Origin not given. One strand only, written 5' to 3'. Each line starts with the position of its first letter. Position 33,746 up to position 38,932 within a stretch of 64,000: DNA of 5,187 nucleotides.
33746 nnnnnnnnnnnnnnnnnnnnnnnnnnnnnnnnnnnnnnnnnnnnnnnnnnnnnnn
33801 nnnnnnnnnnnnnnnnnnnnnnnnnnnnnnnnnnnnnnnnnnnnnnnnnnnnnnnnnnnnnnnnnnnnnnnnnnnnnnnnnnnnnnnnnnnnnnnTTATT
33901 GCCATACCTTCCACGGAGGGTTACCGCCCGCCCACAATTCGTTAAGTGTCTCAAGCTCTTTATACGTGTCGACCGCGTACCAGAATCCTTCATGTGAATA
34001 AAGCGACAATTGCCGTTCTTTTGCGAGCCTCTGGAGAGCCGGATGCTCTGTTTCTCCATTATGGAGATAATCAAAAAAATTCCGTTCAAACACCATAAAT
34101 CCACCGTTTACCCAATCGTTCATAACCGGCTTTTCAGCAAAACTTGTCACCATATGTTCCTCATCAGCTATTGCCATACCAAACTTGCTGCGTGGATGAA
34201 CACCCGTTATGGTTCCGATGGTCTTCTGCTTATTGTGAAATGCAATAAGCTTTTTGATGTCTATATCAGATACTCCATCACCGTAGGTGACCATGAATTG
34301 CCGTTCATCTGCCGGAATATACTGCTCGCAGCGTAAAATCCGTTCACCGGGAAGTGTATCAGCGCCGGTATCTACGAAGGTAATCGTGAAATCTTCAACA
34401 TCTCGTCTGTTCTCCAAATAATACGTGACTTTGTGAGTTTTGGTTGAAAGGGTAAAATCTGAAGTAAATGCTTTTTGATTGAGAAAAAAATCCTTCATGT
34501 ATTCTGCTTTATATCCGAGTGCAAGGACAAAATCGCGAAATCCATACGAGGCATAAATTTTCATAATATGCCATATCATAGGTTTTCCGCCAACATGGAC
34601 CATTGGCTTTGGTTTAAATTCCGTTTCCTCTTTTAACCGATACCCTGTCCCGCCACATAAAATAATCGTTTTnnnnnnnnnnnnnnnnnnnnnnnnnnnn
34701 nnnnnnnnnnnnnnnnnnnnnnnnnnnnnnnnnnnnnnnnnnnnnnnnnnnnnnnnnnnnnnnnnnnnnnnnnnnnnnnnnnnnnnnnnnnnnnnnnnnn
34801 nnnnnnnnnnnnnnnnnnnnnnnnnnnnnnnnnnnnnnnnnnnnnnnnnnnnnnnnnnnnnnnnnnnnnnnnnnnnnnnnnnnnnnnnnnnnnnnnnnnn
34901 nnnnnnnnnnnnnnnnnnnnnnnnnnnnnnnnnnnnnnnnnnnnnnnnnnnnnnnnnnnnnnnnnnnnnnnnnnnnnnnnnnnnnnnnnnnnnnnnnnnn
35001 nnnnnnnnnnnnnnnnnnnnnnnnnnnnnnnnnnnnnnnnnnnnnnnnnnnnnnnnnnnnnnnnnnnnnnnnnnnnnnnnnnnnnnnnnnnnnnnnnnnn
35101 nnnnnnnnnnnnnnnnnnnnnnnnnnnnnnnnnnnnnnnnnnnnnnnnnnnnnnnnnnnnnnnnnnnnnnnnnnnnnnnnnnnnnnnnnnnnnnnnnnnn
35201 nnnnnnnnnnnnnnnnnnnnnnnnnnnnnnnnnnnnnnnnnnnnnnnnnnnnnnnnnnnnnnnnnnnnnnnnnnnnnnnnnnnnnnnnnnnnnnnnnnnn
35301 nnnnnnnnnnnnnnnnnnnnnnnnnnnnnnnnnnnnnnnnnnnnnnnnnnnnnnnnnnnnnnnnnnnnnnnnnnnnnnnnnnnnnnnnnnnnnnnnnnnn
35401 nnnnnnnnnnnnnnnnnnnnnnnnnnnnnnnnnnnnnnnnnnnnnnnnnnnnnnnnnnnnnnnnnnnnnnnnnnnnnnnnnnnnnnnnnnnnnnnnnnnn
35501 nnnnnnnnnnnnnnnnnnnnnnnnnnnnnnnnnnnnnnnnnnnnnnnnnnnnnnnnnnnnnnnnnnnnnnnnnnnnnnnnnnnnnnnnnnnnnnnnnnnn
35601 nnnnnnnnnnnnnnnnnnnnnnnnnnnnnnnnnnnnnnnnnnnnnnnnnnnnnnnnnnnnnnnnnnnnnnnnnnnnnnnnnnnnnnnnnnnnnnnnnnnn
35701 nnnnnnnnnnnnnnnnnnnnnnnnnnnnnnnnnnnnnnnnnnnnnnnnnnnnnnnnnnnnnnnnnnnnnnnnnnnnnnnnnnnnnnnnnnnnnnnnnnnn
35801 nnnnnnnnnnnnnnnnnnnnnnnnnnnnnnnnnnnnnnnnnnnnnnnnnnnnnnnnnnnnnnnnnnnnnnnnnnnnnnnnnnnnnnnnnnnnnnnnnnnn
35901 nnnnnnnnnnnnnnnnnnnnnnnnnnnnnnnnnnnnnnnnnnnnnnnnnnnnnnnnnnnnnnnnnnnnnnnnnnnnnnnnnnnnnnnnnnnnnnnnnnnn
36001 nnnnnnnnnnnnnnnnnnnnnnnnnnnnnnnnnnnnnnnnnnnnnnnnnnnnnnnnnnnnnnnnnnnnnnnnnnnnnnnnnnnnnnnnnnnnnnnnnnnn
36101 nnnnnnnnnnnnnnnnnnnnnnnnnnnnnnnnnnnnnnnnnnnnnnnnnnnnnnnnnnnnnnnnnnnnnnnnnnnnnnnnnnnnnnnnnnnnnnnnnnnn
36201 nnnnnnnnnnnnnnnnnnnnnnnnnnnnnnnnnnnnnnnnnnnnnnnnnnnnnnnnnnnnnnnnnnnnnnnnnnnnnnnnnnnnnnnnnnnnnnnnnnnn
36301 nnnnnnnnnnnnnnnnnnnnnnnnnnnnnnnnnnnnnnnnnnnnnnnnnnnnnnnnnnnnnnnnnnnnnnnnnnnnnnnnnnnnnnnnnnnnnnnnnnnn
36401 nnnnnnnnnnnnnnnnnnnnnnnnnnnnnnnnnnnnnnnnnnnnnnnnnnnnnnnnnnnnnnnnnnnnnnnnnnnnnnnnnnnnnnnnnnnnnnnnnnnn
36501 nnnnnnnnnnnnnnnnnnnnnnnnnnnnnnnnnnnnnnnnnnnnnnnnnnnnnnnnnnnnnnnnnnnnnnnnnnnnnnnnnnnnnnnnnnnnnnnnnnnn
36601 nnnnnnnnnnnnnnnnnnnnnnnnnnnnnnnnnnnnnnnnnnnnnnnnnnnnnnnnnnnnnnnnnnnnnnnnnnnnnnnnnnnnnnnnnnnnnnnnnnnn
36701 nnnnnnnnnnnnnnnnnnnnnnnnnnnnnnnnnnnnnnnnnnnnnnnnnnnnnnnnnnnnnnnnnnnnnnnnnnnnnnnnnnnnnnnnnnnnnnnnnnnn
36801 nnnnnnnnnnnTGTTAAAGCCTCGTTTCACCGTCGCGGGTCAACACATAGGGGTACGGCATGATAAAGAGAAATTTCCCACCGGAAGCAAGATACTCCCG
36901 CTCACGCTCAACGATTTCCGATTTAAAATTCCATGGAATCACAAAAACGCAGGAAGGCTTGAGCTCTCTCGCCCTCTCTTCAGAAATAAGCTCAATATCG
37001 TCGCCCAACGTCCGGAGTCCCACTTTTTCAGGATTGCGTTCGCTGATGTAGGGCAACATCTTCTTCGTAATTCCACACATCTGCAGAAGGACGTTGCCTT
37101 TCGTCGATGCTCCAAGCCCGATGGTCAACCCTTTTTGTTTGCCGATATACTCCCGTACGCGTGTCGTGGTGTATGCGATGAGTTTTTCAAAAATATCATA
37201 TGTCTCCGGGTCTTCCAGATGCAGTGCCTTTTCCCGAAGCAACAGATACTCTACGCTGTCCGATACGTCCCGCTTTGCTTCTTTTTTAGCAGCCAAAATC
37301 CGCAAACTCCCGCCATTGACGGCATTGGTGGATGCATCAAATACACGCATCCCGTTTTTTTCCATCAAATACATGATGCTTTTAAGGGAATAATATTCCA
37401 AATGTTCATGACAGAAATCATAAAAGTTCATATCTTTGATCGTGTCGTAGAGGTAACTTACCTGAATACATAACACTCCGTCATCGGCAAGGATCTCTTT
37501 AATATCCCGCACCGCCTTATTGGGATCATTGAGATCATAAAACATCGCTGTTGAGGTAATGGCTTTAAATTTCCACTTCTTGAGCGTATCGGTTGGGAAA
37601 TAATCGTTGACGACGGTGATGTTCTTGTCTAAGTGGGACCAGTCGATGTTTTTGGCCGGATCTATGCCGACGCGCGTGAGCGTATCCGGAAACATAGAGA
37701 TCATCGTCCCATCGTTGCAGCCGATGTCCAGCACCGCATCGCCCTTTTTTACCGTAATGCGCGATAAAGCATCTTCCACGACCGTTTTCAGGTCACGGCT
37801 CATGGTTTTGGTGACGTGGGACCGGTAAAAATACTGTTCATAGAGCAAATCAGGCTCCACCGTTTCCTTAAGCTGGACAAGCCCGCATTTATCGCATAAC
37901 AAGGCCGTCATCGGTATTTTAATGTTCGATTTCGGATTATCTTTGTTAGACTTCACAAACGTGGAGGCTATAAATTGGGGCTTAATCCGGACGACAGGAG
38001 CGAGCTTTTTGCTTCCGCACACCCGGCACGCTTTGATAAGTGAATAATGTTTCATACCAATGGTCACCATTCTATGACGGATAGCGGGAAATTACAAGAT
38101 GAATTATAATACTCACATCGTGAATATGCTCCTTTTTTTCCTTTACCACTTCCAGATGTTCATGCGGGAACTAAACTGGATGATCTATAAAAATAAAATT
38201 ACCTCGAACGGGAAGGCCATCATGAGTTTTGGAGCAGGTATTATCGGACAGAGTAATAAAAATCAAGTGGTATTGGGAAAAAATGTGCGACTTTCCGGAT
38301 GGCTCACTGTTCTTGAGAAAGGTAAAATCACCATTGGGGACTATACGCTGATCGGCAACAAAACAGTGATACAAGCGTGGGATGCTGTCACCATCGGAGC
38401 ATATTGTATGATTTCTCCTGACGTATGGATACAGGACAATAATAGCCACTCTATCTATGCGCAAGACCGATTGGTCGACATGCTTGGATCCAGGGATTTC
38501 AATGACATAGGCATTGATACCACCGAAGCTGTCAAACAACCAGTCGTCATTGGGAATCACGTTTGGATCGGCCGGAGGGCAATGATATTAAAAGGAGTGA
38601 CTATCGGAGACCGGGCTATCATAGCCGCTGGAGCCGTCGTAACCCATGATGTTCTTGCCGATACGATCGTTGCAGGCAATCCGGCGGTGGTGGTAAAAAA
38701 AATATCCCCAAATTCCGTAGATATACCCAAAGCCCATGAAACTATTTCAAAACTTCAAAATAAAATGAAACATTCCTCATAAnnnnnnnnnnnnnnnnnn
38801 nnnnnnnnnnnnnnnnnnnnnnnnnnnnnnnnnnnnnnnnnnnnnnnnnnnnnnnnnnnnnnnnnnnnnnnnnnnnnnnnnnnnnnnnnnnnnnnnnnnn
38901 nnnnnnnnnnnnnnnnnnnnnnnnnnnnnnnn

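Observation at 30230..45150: CDP-hexose branch with an E1/ColD-type His-for-Lys 3-dehydratase and two TylC3-like C-methyltransferases but no recognisable E3 reductase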

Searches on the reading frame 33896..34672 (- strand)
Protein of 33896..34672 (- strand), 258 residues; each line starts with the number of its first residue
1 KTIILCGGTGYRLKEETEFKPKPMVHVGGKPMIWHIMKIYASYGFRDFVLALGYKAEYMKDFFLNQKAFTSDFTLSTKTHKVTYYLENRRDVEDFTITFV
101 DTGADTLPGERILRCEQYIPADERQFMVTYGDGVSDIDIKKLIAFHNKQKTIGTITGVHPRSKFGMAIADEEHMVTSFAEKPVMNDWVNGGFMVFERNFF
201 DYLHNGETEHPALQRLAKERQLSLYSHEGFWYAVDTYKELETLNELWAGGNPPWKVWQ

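Call 4: search_protein_families(library=ncbifam, proteins=[window:33896-34672:-], max_evalue=0.00001)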
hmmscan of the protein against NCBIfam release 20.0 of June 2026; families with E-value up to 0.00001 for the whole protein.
window:33896-34672:- (258 aa): 17 families
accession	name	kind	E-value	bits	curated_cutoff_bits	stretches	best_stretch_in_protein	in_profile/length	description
TIGR02623.1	G1P_cyt_trans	equivalog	1.6e-79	267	300.25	1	1-257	2-255/255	glucose-1-phosphate cytidylyltransferase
TIGR03992.1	Arch_glmU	subfamily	1.4e-22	80.1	292.1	2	1-74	2-75/393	bifunctional sugar-1-phosphate nucleotidylyltransferase/acetyltransferase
NF052502.1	man1P_GTase_Rv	exception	2.4e-19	69.4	440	2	2-73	3-74/352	mannose-1-phosphate guanylyltransferase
NF049965.1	GlMnHpPGnyltfHddC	equivalog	6.9e-17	61.8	300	1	2-203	3-175/221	D-glycero-D-manno-heptose 1-phosphate guanosyltransferase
NF045761.1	NAMPUrTaseMurU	equivalog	1.8e-15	57.4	250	1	1-78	2-79/226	N-acetylmuramate alpha-1-phosphate uridylyltransferase MurU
NF041313.1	UDPGP_AglF_Halo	equivalog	3.5e-14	52.8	400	1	1-63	2-64/234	UTP--glucose-1-phosphate uridylyltransferase AglF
TIGR01208.1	rmlA_long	equivalog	1.8e-11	43.6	320.25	1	1-203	1-182/353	glucose-1-phosphate thymidylyltransferase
NF041173.1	Sug_nt_acttase_Thmprot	equivalog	8.8e-11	41.4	600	0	122-235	95-215/405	bifunctional sugar-1-phosphate nucleotidylyltransferase/acetyltransferase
TIGR02091.1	glgC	equivalog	1.6e-10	40.6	424.9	1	2-197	3-200/364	glucose-1-phosphate adenylyltransferase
NF041135.1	IPPtranDIPPsyn_Thcocales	equivalog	3.3e-10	39.5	580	1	1-75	2-72/419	bifunctional L-myo-inositol-1-phosphate cytidylyltransferase/CDP-L-myo-inositol myo-inositolphosphotransferase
NF003670.0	PRK05293.1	equivalog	8.9e-10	38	470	1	3-239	8-250/382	glucose-1-phosphate adenylyltransferase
NF001947.0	PRK00725.1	subfamily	1.7e-09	37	470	1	2-185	19-196/426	glucose-1-phosphate adenylyltransferase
TIGR01099.1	galU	equivalog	3.7e-08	33.3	326.8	1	1-186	3-193/261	UTP--glucose-1-phosphate uridylyltransferase GalU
TIGR01173.1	glmU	equivalog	4e-08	32.5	366.85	1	2-181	3-152/452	bifunctional UDP-N-acetylglucosamine diphosphorylase/glucosamine-1-phosphate N-acetyltransferase GlmU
NF010934.1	PRK14354.1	equivalog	1.4e-07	30.4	450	0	2-85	2-82/447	bifunctional UDP-N-acetylglucosamine diphosphorylase/glucosamine-1-phosphate N-acetyltransferase GlmU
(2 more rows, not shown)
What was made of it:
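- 33896..34672 (-): RfbF-like glucose-1-phosphate cytidylyltransferase. TIGR02623 267 bits (cut-off 300.25), aligned 1-257 to 2-255/255 (call 4).
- Checked: RfbF 33896-34672 matches TIGR02623 glucose-1-P cytidylyltransferase end to end (267 bits, E 1.6e-79), just under the 300.25 cut-off (call 4).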

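Call 5: search_protein_families(library=pfam, proteins=[window:33896-34672:-], max_evalue=0.00001)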
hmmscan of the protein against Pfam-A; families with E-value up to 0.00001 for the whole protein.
window:33896-34672:- (258 aa): 2 families
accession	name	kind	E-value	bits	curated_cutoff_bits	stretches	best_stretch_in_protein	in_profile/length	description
PF00483.29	NTP_transferase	-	8.5e-22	78.3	21.2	1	1-209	1-198/245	Nucleotidyl transferase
PF12804.13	NTP_transf_3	-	3.6e-06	27.7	27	1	3-58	2-52/160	MobA-like NTP transferase domain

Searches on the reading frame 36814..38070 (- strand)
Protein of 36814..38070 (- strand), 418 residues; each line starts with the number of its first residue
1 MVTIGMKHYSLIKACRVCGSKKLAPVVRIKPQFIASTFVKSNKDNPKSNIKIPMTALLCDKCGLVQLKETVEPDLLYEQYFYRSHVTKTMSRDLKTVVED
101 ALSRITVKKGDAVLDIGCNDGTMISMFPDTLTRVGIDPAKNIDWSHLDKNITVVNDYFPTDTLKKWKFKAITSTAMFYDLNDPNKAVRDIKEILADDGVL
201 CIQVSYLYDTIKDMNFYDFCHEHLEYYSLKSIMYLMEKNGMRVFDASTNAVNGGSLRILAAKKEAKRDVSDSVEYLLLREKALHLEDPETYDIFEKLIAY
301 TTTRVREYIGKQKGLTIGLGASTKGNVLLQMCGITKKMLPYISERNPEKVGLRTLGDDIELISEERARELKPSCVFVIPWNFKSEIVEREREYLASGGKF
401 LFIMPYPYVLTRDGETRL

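Call 4: search_protein_families(library=ncbifam, proteins=[window:36814-38070:-], max_evalue=0.00001)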
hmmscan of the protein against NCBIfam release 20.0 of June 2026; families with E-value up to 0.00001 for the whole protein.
window:36814-38070:- (418 aa): 1 family
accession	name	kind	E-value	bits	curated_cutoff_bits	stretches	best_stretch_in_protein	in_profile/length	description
NF045667.1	MTase_DVU1556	equivalog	1.9e-07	30.7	155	1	98-204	11-121/213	DVU_1556 family methyltransferase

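Call 5: search_protein_families(library=pfam, proteins=[window:36814-38070:-], max_evalue=0.00001)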
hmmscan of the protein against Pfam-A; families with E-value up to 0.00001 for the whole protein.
window:36814-38070:- (418 aa): 3 families
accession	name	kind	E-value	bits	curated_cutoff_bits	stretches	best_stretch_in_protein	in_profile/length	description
PF08484.17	Methyltransf_14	-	1.6e-37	129.2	23.5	1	251-405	2-160/160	C-methyltransferase C-terminal domain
PF13489.12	Methyltransf_23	-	1e-14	55.1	27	1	93-243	4-161/164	Methyltransferase domain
PF08421.16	Methyltransf_13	-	8.3e-14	52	31.3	1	15-77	1-62/62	Putative zinc binding domain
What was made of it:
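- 36814..38070 (-): CMT2: TylC3/MtmC-family NDP-sugar C-methyltransferase. Pfam Methyltransf_13, _23 and _14 (call 5).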

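Call 37: search_solved_structures(query=window:36814-38070:-, max_evalue=0.00001, show_alignments=1)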
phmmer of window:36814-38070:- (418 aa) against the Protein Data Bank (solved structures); distinct sequences matched with E-value up to 0.00001: 10.
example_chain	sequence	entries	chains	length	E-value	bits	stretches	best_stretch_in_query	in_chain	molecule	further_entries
4rv9_A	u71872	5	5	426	3.8e-55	190.5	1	12-410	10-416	D-mycarose 3-C-methyltransferase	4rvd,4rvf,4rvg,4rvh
4e2w_A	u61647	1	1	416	8.2e-33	116.9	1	13-407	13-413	TcaB9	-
3ndi_A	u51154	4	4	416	1.9e-32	115.7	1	13-407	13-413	Methyltransferase | TcaB9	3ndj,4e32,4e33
4e2x_A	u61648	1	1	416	1.9e-32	115.7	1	13-407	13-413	TcaB9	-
4e30_A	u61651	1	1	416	2.1e-32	115.6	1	13-407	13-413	TcaB9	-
4e31_A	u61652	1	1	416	3e-32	115.1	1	13-407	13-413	TcaB9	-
4e2y_A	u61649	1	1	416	5e-32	114.4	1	13-407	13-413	TcaB9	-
4e2z_A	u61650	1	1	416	1.8e-31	112.5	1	13-407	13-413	TcaB9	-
5t6b_A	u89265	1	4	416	1.5e-28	102.9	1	15-407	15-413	Sugar 3-C-methyl transferase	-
5t64_A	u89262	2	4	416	5e-28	101.2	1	15-407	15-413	Sugar 3-C-methyl transferase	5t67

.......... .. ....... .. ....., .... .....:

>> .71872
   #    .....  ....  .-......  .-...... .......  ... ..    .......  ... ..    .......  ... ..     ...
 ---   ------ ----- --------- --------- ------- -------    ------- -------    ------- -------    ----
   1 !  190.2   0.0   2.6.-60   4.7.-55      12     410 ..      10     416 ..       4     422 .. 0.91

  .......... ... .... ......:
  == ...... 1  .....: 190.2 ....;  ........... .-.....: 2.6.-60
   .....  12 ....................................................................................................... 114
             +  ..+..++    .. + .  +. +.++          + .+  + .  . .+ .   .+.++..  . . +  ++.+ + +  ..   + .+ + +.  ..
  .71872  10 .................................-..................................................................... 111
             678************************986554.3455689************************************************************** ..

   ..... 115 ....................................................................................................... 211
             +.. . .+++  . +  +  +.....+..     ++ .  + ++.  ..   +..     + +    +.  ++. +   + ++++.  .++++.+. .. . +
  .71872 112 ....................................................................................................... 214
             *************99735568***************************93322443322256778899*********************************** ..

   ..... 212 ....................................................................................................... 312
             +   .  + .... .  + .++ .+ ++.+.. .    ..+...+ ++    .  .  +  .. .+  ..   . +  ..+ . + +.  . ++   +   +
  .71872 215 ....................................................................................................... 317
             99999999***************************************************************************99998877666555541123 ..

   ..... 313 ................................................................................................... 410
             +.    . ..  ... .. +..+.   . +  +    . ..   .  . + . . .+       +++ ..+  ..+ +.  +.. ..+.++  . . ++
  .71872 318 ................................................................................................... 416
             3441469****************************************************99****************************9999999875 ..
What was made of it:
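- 36814..38070 (-): PDB MtmC 190 bits, TcaB9 117 bits (call 37).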

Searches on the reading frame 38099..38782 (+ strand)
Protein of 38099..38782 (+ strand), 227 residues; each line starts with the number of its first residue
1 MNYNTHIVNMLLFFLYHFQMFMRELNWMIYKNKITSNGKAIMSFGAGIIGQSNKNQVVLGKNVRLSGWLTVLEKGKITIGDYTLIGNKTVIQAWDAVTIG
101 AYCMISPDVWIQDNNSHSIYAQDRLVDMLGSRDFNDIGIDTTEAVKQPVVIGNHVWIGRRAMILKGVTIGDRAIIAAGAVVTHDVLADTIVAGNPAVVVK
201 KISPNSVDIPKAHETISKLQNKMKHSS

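Call 4: search_protein_families(library=ncbifam, proteins=[window:38099-38782:+], max_evalue=0.00001)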
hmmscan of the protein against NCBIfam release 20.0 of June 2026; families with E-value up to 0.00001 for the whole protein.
window:38099-38782:+ (227 aa): 37 families (the best 25 are shown)
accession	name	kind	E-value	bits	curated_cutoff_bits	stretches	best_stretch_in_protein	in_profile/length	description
NF007240.0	PRK09677.1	equivalog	5.3e-22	78.2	243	1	68-202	57-184/192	putative lipopolysaccharide biosynthesis O-acetyl transferase WbbJ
TIGR03308.1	phn_thr-fam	hypoth_equivalog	7.1e-20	71.7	201.65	1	62-206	19-166/204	phosphonate metabolim protein, transferase hexapeptide repeat family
NF007499.0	PRK10092.1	equivalog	3.3e-19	69.4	314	1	96-202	93-183/183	maltose O-acetyltransferase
NF033468.1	stregram_VatI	exception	5e-19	68.9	415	1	97-204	60-169/208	streptogramin A O-acetyltransferase Vat(I)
NF007797.0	PRK10502.1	subfamily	4.4e-18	65.6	192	1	59-201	55-178/183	WcaF family extracellular polysaccharide biosynthesis acetyltransferase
NF000311.1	Vat_ABCDEFH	equivalog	2.9e-17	62.9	300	1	95-201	56-163/201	Vat family streptogramin A O-acetyltransferase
NF000504.1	stregram_VatH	exception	3.2e-16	59.9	475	1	95-202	63-171/216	streptogramin A O-acetyltransferase Vat(H)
TIGR03570.1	NeuD_NnaD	subfamily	6.2e-16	58.6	160.8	1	147-196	152-201/202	NeuD/PglB/VioB family sugar acetyltransferase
TIGR03532.1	DapD_Ac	equivalog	1e-15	58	231.75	1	145-208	157-220/231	2,3,4,5-tetrahydropyridine-2,6-dicarboxylate N-acetyltransferase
NF058585.1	HptprglPActTf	PfamEq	6.3e-15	55.1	300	1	149-203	107-161/172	heptaprenylglyceryl phosphate O-acetyltransferase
NF007076.0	PRK09527.1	equivalog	1.9e-14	53.6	347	1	142-203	125-186/203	galactoside O-acetyltransferase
TIGR04008.1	WcaF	equivalog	3.1e-14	53.2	326.3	1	59-201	54-177/180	colanic acid biosynthesis acetyltransferase WcaF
NF000101.1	stregram_VatA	exception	7.1e-14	52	450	1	95-202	64-172/219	streptogramin A O-acetyltransferase Vat(A)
NF000020.1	stregram_VatE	exception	1e-13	51.4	450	1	95-200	60-167/214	streptogramin A O-acetyltransferase Vat(E)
NF000490.1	chloram_CatB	equivalog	1.7e-13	50.3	350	1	148-201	110-163/210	type B chloramphenicol O-acetyltransferase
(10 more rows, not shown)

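Call 5: search_protein_families(library=pfam, proteins=[window:38099-38782:+], max_evalue=0.00001)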
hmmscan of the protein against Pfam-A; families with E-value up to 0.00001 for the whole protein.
window:38099-38782:+ (227 aa): 3 families
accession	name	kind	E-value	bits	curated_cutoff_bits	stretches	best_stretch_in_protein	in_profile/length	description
PF00132.30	Hexapep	-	4.3e-18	64.6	27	1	149-183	2-36/36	Bacterial transferase hexapeptide (six repeats)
PF14602.12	Hexapep_2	-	1.4e-11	44.4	27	1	148-182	1-33/34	Hexapeptide repeat of succinyl-transferase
PF25084.1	LbH_EIF2B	-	1.3e-06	28.8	54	0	142-207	15-79/105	EIF2B subunit epsilon LbH domain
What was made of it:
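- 38099..38782 (+): Hexapeptide-repeat acetyltransferase (divergent strand). Pfam Hexapep; NCBIfam WbbJ/WcaF-like (calls 4, 5).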
